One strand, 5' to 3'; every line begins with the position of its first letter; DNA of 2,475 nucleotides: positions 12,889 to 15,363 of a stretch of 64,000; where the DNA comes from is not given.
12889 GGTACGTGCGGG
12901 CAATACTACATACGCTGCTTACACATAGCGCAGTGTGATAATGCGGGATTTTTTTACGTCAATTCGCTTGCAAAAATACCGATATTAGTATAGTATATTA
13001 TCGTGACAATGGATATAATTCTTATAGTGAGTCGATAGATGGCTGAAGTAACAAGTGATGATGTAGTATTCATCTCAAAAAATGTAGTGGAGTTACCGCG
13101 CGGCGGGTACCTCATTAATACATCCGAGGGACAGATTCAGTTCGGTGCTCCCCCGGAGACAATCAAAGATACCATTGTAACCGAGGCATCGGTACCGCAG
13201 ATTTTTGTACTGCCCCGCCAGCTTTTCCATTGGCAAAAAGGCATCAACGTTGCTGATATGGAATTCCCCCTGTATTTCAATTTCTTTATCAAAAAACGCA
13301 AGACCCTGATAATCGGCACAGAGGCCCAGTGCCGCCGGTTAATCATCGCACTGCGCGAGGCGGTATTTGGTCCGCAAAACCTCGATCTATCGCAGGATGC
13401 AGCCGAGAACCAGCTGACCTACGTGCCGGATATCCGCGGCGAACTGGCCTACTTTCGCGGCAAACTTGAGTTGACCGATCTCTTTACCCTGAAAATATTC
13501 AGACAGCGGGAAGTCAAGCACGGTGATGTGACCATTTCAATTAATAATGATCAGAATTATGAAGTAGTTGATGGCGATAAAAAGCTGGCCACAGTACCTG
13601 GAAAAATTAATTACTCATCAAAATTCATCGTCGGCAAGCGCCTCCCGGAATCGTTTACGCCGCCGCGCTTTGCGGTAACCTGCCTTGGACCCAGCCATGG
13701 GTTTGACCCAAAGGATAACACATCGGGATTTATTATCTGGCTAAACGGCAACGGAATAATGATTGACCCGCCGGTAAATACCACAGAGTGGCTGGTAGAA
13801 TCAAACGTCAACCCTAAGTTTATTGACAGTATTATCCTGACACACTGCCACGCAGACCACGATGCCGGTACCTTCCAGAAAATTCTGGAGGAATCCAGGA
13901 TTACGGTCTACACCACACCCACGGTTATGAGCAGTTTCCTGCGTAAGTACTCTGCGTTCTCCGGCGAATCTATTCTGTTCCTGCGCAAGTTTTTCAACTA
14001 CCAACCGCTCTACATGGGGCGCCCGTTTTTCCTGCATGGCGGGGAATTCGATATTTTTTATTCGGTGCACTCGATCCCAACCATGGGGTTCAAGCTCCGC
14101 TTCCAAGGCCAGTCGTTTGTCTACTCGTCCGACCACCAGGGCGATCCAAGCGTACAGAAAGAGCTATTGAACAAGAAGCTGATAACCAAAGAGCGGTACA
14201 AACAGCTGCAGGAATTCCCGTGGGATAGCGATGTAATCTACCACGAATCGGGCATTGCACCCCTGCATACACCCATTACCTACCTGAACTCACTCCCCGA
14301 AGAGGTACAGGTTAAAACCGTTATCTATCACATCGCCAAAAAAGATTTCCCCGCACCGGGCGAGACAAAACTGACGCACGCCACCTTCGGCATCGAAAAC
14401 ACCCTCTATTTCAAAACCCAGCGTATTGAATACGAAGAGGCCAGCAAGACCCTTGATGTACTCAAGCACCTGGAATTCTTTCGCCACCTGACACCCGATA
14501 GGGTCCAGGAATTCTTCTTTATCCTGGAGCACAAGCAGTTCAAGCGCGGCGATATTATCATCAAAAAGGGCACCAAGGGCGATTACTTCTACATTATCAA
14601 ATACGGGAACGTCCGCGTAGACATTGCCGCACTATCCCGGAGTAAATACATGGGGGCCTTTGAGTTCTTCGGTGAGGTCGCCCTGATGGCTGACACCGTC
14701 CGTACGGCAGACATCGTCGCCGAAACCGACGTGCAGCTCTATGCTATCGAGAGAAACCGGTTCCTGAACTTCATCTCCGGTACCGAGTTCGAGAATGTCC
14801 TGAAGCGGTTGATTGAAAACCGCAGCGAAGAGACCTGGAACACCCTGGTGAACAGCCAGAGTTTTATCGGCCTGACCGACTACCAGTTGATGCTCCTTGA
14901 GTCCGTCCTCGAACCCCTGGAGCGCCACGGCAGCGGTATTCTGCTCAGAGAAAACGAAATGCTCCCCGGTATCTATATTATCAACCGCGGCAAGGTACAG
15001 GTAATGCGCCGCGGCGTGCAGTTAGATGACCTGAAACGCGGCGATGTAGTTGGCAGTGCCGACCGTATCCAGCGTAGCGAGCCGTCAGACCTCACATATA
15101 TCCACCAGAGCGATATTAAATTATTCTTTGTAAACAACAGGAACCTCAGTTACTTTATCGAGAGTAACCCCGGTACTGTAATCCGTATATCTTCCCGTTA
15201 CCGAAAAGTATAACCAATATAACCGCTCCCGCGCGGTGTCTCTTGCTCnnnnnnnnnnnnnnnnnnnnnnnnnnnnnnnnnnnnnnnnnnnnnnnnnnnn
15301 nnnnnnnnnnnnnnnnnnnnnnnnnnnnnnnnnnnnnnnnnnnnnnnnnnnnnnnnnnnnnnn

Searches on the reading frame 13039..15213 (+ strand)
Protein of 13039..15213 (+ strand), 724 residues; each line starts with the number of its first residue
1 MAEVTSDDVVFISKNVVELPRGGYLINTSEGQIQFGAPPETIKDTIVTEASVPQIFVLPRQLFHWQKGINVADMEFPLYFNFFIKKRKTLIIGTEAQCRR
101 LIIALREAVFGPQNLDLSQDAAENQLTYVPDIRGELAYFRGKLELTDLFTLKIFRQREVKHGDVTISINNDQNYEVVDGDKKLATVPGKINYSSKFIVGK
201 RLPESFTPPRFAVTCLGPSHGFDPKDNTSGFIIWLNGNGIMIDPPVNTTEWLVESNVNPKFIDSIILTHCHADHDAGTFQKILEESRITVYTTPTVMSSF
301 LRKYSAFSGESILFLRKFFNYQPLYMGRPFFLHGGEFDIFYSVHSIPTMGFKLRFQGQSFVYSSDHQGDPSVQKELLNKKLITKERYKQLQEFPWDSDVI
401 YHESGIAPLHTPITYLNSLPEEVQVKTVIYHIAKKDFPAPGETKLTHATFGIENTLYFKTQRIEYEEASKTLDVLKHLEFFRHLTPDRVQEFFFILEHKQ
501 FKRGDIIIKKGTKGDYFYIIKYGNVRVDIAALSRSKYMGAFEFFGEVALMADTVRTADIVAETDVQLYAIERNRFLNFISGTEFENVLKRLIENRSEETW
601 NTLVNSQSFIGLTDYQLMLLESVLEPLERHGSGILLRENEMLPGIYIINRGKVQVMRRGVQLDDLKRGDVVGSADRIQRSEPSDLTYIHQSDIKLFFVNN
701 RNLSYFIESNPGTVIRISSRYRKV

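Call 20: search_protein_families(library=pfam, proteins=[window:13039-15213:+], max_evalue=0.001)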
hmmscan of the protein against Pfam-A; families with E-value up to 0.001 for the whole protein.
window:13039-15213:+ (724 aa): 3 families
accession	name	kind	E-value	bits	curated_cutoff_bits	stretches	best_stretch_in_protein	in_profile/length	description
PF00027.35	cNMP_binding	-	1.5e-24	86.2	27.5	2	499-579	2-86/89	Cyclic nucleotide-binding domain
PF12706.13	Lactamase_B_2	-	8.5e-07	29.2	27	1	259-367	28-144/200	Beta-lactamase superfamily domain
PF00753.33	Lactamase_B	-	1.3e-06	28.9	22.7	1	228-314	6-95/196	Metallo-beta-lactamase superfamily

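Call 21: find_homologous_proteins(query=window:13039-15213:+, max_evalue=1e-20)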
Query window:13039-15213:+ (724 aa): 1941 proteins with E <= 1e-20 among 8000 candidates; the best 120 are listed.
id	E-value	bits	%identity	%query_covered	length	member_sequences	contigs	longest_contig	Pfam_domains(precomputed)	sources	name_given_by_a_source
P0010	0.0e+0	1654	100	100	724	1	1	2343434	PF12706.14,PF23023.2,PF00027.36,PF00753.34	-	-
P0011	0.0e+0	1652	100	100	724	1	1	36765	PF12706.14,PF23023.2,PF00027.36,PF00753.34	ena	-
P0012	0.0e+0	1652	100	100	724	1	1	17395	PF12706.14,PF23023.2,PF00027.36,PF00753.34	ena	-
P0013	0.0e+0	1414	84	99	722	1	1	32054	PF12706.14,PF23023.2,PF00027.36,PF00753.34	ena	-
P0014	0.0e+0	1346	80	99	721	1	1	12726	PF12706.14,PF23023.2,PF00027.36,PF00753.34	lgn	-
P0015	0.0e+0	1339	79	99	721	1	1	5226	PF12706.14,PF23023.2,PF00027.36,PF00753.34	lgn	-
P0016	0.0e+0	1339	79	98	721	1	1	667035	PF12706.14,PF23023.2,PF00027.36,PF00753.34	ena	-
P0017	0.0e+0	1335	78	99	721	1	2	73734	PF12706.14,PF23023.2,PF00027.36,PF00753.34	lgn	-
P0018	0.0e+0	1287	78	97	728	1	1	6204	PF23023.2,PF00027.36,PF00753.34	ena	-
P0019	0.0e+0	1272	77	97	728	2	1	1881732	PF23023.2,PF00027.36,PF00753.34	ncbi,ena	-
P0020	0.0e+0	1264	75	97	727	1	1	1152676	PF23023.2,PF00027.36,PF00753.34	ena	-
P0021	0.0e+0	1085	66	98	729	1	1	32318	PF12706.14,PF23023.2,PF00027.36,PF00753.34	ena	-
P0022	0.0e+0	1066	64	97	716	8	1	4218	PF12706.14,PF23023.2,PF00027.36,PF00753.34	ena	-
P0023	0.0e+0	1041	63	97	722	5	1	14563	PF12706.14,PF23023.2,PF00027.36,PF00753.34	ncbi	-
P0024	0.0e+0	1039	63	98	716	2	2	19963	PF12706.14,PF23023.2,PF00027.36,PF00753.34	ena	-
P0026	0.0e+0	1025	62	97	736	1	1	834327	PF23023.2,PF00027.36,PF00753.34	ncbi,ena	-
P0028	0.0e+0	1013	61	98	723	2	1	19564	PF12706.14,PF23023.2,PF00027.36,PF00753.34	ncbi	-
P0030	1.1e-295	1001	60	98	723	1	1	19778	PF12706.14,PF23023.2,PF00027.36,PF00753.34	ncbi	-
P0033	5.3e-294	995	61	97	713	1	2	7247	PF12706.14,PF23023.2,PF00027.36,PF00753.34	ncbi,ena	-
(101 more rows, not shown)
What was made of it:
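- The tract is internal to a 2.34 Mb contig with unique flanks (call 21).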

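Call 22: find_encoding_contigs(protein=P0011, flank=10000, max_places=6)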
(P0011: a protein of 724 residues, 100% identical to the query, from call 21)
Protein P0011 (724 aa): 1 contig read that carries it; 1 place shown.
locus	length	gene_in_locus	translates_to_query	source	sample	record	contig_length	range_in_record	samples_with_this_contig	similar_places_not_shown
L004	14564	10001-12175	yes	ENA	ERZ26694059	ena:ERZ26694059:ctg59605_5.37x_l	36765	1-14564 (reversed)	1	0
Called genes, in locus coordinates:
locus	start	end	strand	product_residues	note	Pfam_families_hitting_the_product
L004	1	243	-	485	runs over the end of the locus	-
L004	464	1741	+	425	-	PF01266:DAO (faint), PF07992:Pyr_redox_2, PF13454:NAD_binding_9, PF13738:Pyr_redox_3 (weak)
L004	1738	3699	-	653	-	PF01653:DNA_ligase_aden, PF03120:OB_DNA_ligase, PF14520:HHH_5 (weak), PF00533:BRCT (weak)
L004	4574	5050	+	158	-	PF00436:SSB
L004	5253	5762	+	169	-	PF06114:Peptidase_M78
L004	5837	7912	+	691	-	-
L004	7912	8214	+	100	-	PF02575:YbaB_DNA_bd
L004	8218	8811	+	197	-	PF21176:RecR_HhH, PF02132:RecR_ZnF, PF01751:Toprim, PF13662:Toprim_4, PF21175:RecR_C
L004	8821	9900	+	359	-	PF21948:LplA-B_cat, PF03099:BPL_LplA_LipB (weak)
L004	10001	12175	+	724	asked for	PF00753:Lactamase_B (weak), PF23023:Anti-Pycsar_Apyc1, PF12706:Lactamase_B_2 (weak), PF00027:cNMP_binding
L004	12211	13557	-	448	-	PF01794:Ferric_reduct (weak), PF08022:FAD_binding_8 (weak), PF00175:NAD_binding_1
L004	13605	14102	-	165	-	-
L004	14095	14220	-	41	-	-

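Call 23: find_encoding_contigs(protein=P0012, flank=10000, max_places=6)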
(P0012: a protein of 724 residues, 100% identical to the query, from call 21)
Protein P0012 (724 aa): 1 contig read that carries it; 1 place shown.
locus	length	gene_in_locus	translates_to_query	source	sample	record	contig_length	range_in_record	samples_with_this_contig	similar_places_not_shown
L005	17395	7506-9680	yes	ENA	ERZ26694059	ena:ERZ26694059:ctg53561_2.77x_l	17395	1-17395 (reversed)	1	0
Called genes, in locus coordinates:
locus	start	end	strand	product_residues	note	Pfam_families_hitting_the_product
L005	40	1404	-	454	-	PF01653:DNA_ligase_aden (weak), PF03120:OB_DNA_ligase, PF14520:HHH_5 (weak), PF00533:BRCT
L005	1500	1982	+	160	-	-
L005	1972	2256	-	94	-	-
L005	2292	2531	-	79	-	-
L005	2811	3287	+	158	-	PF00436:SSB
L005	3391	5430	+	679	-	PF05496:RuvB_N (faint), PF13177:DNA_pol3_delta2, PF00004:AAA, PF07728:AAA_5 (weak), PF13173:AAA_14 (weak), PF13401:AAA_22 (faint), PF13604:AAA_30 (weak), PF22608:DNAX_ATPase_lid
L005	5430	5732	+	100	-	PF02575:YbaB_DNA_bd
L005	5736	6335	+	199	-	PF21176:RecR_HhH, PF02132:RecR_ZnF, PF01751:Toprim, PF13662:Toprim_4, PF21175:RecR_C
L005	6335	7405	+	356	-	PF21948:LplA-B_cat, PF03099:BPL_LplA_LipB (weak)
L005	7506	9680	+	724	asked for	PF00753:Lactamase_B (weak), PF23023:Anti-Pycsar_Apyc1, PF12706:Lactamase_B_2 (weak), PF00027:cNMP_binding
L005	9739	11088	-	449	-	PF01794:Ferric_reduct (weak), PF08022:FAD_binding_8 (weak), PF00175:NAD_binding_1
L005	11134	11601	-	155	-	-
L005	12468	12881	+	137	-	-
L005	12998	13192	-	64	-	-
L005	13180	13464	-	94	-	-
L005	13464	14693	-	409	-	-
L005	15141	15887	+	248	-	-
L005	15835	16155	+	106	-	-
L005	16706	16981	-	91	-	-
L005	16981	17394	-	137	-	?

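Call 24: find_encoding_contigs(protein=P0013, flank=10000, max_places=6)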
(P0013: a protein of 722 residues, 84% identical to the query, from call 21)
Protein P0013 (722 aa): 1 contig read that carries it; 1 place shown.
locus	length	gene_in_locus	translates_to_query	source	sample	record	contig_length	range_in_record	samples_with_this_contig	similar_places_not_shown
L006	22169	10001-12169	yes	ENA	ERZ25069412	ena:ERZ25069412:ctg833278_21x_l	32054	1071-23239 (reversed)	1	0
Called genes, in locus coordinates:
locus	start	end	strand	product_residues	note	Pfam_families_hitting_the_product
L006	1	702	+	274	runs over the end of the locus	PF00528:BPD_transp_1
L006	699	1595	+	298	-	PF00528:BPD_transp_1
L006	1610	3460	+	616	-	PF00933:Glyco_hydro_3, PF01915:Glyco_hydro_3_C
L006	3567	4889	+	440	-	PF00232:Glyco_hydro_1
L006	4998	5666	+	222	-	-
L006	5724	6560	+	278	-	PF00483:NTP_transferase, PF12804:NTP_transf_3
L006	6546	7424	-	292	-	PF00535:Glycos_transf_2, PF10111:Glyco_tranf_2_2, PF13641:Glyco_tranf_2_3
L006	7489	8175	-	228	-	PF00117:GATase, PF07722:Peptidase_C26 (weak)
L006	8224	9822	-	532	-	PF00106:adh_short, PF13561:adh_short_C2, PF00106:adh_short, PF13561:adh_short_C2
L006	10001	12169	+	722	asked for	PF00753:Lactamase_B, PF23023:Anti-Pycsar_Apyc1, PF12706:Lactamase_B_2 (weak), PF00027:cNMP_binding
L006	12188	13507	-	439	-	PF08022:FAD_binding_8 (weak), PF00175:NAD_binding_1, PF08030:NAD_binding_6 (weak)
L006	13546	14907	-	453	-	PF14821:Thr_synth_N, PF00291:PALP, PF24857:THR4_C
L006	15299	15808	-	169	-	-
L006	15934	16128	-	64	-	-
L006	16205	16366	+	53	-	-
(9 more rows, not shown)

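Call 35: list_cluster_members(proteins=[P0019, P0026, P0023, P0028, P0030, P0033])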
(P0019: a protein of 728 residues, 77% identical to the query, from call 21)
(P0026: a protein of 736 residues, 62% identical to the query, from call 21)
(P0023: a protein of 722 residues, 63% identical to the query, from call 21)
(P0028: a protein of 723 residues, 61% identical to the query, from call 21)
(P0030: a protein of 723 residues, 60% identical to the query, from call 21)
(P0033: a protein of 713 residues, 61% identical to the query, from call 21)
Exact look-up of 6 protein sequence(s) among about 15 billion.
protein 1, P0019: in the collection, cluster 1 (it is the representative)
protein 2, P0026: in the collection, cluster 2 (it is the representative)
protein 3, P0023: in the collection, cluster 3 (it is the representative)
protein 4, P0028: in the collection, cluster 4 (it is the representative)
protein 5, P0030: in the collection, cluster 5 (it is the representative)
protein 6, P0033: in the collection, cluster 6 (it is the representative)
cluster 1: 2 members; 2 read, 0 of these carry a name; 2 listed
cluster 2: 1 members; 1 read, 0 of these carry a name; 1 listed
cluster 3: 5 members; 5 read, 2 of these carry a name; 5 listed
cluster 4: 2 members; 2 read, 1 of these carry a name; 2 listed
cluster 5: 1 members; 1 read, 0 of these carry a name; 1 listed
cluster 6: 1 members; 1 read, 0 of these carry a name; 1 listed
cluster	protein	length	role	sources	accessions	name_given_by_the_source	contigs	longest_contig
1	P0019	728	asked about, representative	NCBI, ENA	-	-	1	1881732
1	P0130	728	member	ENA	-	-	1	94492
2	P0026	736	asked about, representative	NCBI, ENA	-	-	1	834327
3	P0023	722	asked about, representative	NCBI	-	-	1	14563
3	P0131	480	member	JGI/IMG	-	CRP-like cAMP-binding protein/phosphoribosyl 1,2-cyclic phosphodiesterase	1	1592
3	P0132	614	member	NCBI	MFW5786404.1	MAG: cyclic nucleotide-binding domain-containing protein, partial [bacterium]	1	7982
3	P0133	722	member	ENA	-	-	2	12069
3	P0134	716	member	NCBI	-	-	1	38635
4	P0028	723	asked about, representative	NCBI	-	-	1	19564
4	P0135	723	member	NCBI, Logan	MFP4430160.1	MAG: cAMP/cGMP-dependent 3',5'-cyclic-AMP/GMP phosphodiesterase [Spirochaetaceae ...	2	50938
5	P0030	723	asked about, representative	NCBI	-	-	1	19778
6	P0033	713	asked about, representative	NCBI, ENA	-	-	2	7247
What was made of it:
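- Tried and rejected: Cluster names gave only 'Spirochaetaceae' (call 35).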

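Call 37: find_related_loci(query=A2, collection=genome_contigs, flank=10000)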
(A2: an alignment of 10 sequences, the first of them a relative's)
Query A2 (724 aa) in genome_contigs; peptide patterns used: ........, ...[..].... (x = any residue, [..] = any of these).
168 stretches matched a pattern; 130 encode a relative of the query (tblastn E <= 1e-3); the best 80 are kept; 80 distinct loci.
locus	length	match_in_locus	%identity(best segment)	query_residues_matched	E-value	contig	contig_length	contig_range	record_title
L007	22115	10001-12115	77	14-718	0e+0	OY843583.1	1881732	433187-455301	MAG: Spirochaetia bacterium isolate e339c5e2-24a0-4810-b346-c1807c958683 genome assembly, chromosome: 1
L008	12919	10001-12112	63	16-718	0e+0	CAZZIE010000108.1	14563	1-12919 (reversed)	MAG TPA_asm: uncultured Spirochaetaceae bacterium isolate SRP332253_co1_106 genome assembly, contig: NODE_6961_length_14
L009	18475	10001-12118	62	16-720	0e+0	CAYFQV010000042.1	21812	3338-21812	MAG TPA_asm: uncultured Spirochaetaceae bacterium isolate ERP107533_co1_106 genome assembly, contig: NODE_1531_length_21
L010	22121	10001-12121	62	13-717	0e+0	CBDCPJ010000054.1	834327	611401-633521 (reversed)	MAG: Spirochaetia bacterium isolate faab6882-6287-49c9-b04d-4208091d842c genome assembly, contig: contig_54, whole genom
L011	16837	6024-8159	62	9-718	0e+0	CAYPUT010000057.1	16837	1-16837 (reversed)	MAG TPA_asm: uncultured Spirochaetaceae bacterium isolate SRP141376_co3_459 genome assembly, contig: NODE_9331_length_16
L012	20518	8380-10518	61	8-718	0e+0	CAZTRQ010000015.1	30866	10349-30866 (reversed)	MAG TPA_asm: uncultured Spirochaetaceae bacterium isolate binchicken_co8_186 genome assembly, contig: NODE_1895_length_3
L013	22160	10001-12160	62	1-718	0e+0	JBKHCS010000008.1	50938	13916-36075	MAG: Spirochaetaceae bacterium isolate D1M03_12 NODE_185_length_50938_cov_9.999351, whole genome shotgun sequence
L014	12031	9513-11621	62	16-716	0e+0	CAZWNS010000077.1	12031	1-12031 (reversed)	MAG TPA_asm: uncultured Spirochaetaceae bacterium isolate SRP252850_co1_384 genome assembly, contig: NODE_10107_length_1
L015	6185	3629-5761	61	16-724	0e+0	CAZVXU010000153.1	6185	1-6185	MAG TPA_asm: uncultured Spirochaetaceae bacterium isolate binchicken_co8_286 genome assembly, contig: NODE_25372_length_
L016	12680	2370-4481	62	16-717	0e+0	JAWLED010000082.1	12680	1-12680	MAG: Spirochaetia bacterium isolate 20BLK6-1.bin.42 NODE_5249_length_12680_cov_20.212384, whole genome shotgun sequence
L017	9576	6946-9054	61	16-716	0e+0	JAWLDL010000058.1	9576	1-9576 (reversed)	MAG: Spirochaetia bacterium isolate 20BLK6-1.bin.106 NODE_8149_length_9576_cov_4.225388, whole genome shotgun sequence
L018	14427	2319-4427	61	16-716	0e+0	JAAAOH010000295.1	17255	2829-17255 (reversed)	MAG: Spirochaetes bacterium isolate GSL.Bin19 NODE_2281_length_17255_cov_0.577974, whole genome shotgun sequence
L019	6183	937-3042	60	18-718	0e+0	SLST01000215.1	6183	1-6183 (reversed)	MAG: Spirochaetales bacterium isolate CSSed165cm_69 CSSed16-5cm-60906, whole genome shotgun sequence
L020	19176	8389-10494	59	18-718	0e+0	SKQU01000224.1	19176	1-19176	MAG: Spirochaetaceae bacterium isolate CSSed162cmA_456 CSSed16-2cmA-6244, whole genome shotgun sequence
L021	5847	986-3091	59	18-718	0e+0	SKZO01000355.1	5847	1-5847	MAG: Spirochaetales bacterium isolate CSSed162cmB_334 CSSed16-2cmB-67950, whole genome shotgun sequence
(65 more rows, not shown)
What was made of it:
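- Tried and rejected: The genome_contigs scan gave the nearest MAG (call 37).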

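Call 65: find_encoding_contigs(protein=P0016, flank=10000, max_places=3)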
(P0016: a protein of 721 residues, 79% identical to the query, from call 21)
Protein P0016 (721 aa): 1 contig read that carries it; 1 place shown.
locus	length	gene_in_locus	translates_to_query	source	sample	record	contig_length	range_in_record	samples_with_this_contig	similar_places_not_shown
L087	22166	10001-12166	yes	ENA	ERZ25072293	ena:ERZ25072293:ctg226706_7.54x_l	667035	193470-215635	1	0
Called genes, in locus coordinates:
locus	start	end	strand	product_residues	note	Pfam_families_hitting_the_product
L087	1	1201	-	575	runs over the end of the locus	PF00078:RVT_1 (weak)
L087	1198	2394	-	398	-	PF01420:Methylase_S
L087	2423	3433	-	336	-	PF13310:Virulence_RhuM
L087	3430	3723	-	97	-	-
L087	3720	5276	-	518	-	PF12161:HsdM_N, PF07669:Eco57I (faint), PF02384:N6_Mtase, PF01170:UPF0020 (weak)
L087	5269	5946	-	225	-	-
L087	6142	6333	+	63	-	-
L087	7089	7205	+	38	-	-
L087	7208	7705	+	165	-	-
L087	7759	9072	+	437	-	PF01794:Ferric_reduct (weak), PF08022:FAD_binding_8, PF08030:NAD_binding_6 (faint), PF00175:NAD_binding_1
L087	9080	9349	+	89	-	-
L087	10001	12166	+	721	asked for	PF00753:Lactamase_B, PF23023:Anti-Pycsar_Apyc1, PF12706:Lactamase_B_2 (weak), PF00027:cNMP_binding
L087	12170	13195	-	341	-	PF21948:LplA-B_cat, PF03099:BPL_LplA_LipB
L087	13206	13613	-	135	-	PF01751:Toprim, PF13662:Toprim_4, PF21175:RecR_C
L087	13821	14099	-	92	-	PF02575:YbaB_DNA_bd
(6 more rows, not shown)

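Call 66: find_encoding_contigs(protein=P0017, flank=10000, max_places=3)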
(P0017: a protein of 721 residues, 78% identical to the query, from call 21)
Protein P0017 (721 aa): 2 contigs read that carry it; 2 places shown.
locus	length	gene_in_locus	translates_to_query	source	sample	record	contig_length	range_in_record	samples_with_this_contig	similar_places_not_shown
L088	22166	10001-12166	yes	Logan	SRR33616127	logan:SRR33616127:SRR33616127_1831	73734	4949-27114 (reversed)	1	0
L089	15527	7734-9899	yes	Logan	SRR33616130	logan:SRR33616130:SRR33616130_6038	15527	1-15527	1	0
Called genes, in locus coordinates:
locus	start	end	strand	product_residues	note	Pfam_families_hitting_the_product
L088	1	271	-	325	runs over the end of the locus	PF03462:PCRF, PF00472:RF-1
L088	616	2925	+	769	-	PF05496:RuvB_N, PF00158:Sigma54_activat (faint), PF07728:AAA_5 (weak), PF00004:AAA, PF16193:AAA_assoc_2, PF12002:MgsA_C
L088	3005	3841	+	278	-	PF20380:DUF6675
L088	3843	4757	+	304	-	PF04227:Indigoidine_A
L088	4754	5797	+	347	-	PF00294:PfkB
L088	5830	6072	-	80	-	-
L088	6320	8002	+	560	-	PF05496:RuvB_N (faint), PF13177:DNA_pol3_delta2, PF00004:AAA, PF07728:AAA_5 (weak), PF13401:AAA_22 (weak), PF12169:DNA_pol3_gamma3 (weak)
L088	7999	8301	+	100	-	PF02575:YbaB_DNA_bd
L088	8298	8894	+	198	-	PF21176:RecR_HhH, PF02132:RecR_ZnF (weak), PF01751:Toprim, PF13662:Toprim_4, PF21175:RecR_C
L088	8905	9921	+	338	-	PF21948:LplA-B_cat, PF03099:BPL_LplA_LipB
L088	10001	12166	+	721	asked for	PF00753:Lactamase_B, PF23023:Anti-Pycsar_Apyc1, PF12706:Lactamase_B_2 (weak), PF00027:cNMP_binding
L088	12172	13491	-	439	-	PF01794:Ferric_reduct (weak), PF08022:FAD_binding_8, PF08030:NAD_binding_6 (weak), PF00175:NAD_binding_1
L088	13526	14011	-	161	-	-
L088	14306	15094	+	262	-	PF00834:Ribul_P_3_epim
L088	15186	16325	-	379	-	PF02653:BPD_transp_2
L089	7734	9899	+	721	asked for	PF00753:Lactamase_B, PF23023:Anti-Pycsar_Apyc1, PF12706:Lactamase_B_2 (weak), PF00027:cNMP_binding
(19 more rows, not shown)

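Call 67: find_encoding_contigs(protein=P0014, flank=10000, max_places=3)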
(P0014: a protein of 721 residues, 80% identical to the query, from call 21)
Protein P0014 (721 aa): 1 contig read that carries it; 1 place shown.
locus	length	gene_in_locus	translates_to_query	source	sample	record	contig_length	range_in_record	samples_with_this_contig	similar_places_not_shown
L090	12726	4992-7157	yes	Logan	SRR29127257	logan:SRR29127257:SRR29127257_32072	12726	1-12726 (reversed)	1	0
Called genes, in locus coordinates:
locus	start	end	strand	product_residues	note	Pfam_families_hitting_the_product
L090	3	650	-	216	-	?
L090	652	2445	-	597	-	-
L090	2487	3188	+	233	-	PF09335:VTT_dom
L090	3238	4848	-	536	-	PF00496:SBP_bac_5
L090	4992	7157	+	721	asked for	PF00753:Lactamase_B (weak), PF23023:Anti-Pycsar_Apyc1, PF12706:Lactamase_B_2 (weak), PF00027:cNMP_binding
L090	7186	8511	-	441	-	PF08022:FAD_binding_8, PF08030:NAD_binding_6 (faint), PF00175:NAD_binding_1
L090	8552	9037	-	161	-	-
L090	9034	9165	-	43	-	-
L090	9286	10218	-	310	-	PF25145:NfeD1b_N (weak), PF01343:Peptidase_S49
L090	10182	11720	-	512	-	PF01343:Peptidase_S49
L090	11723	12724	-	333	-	?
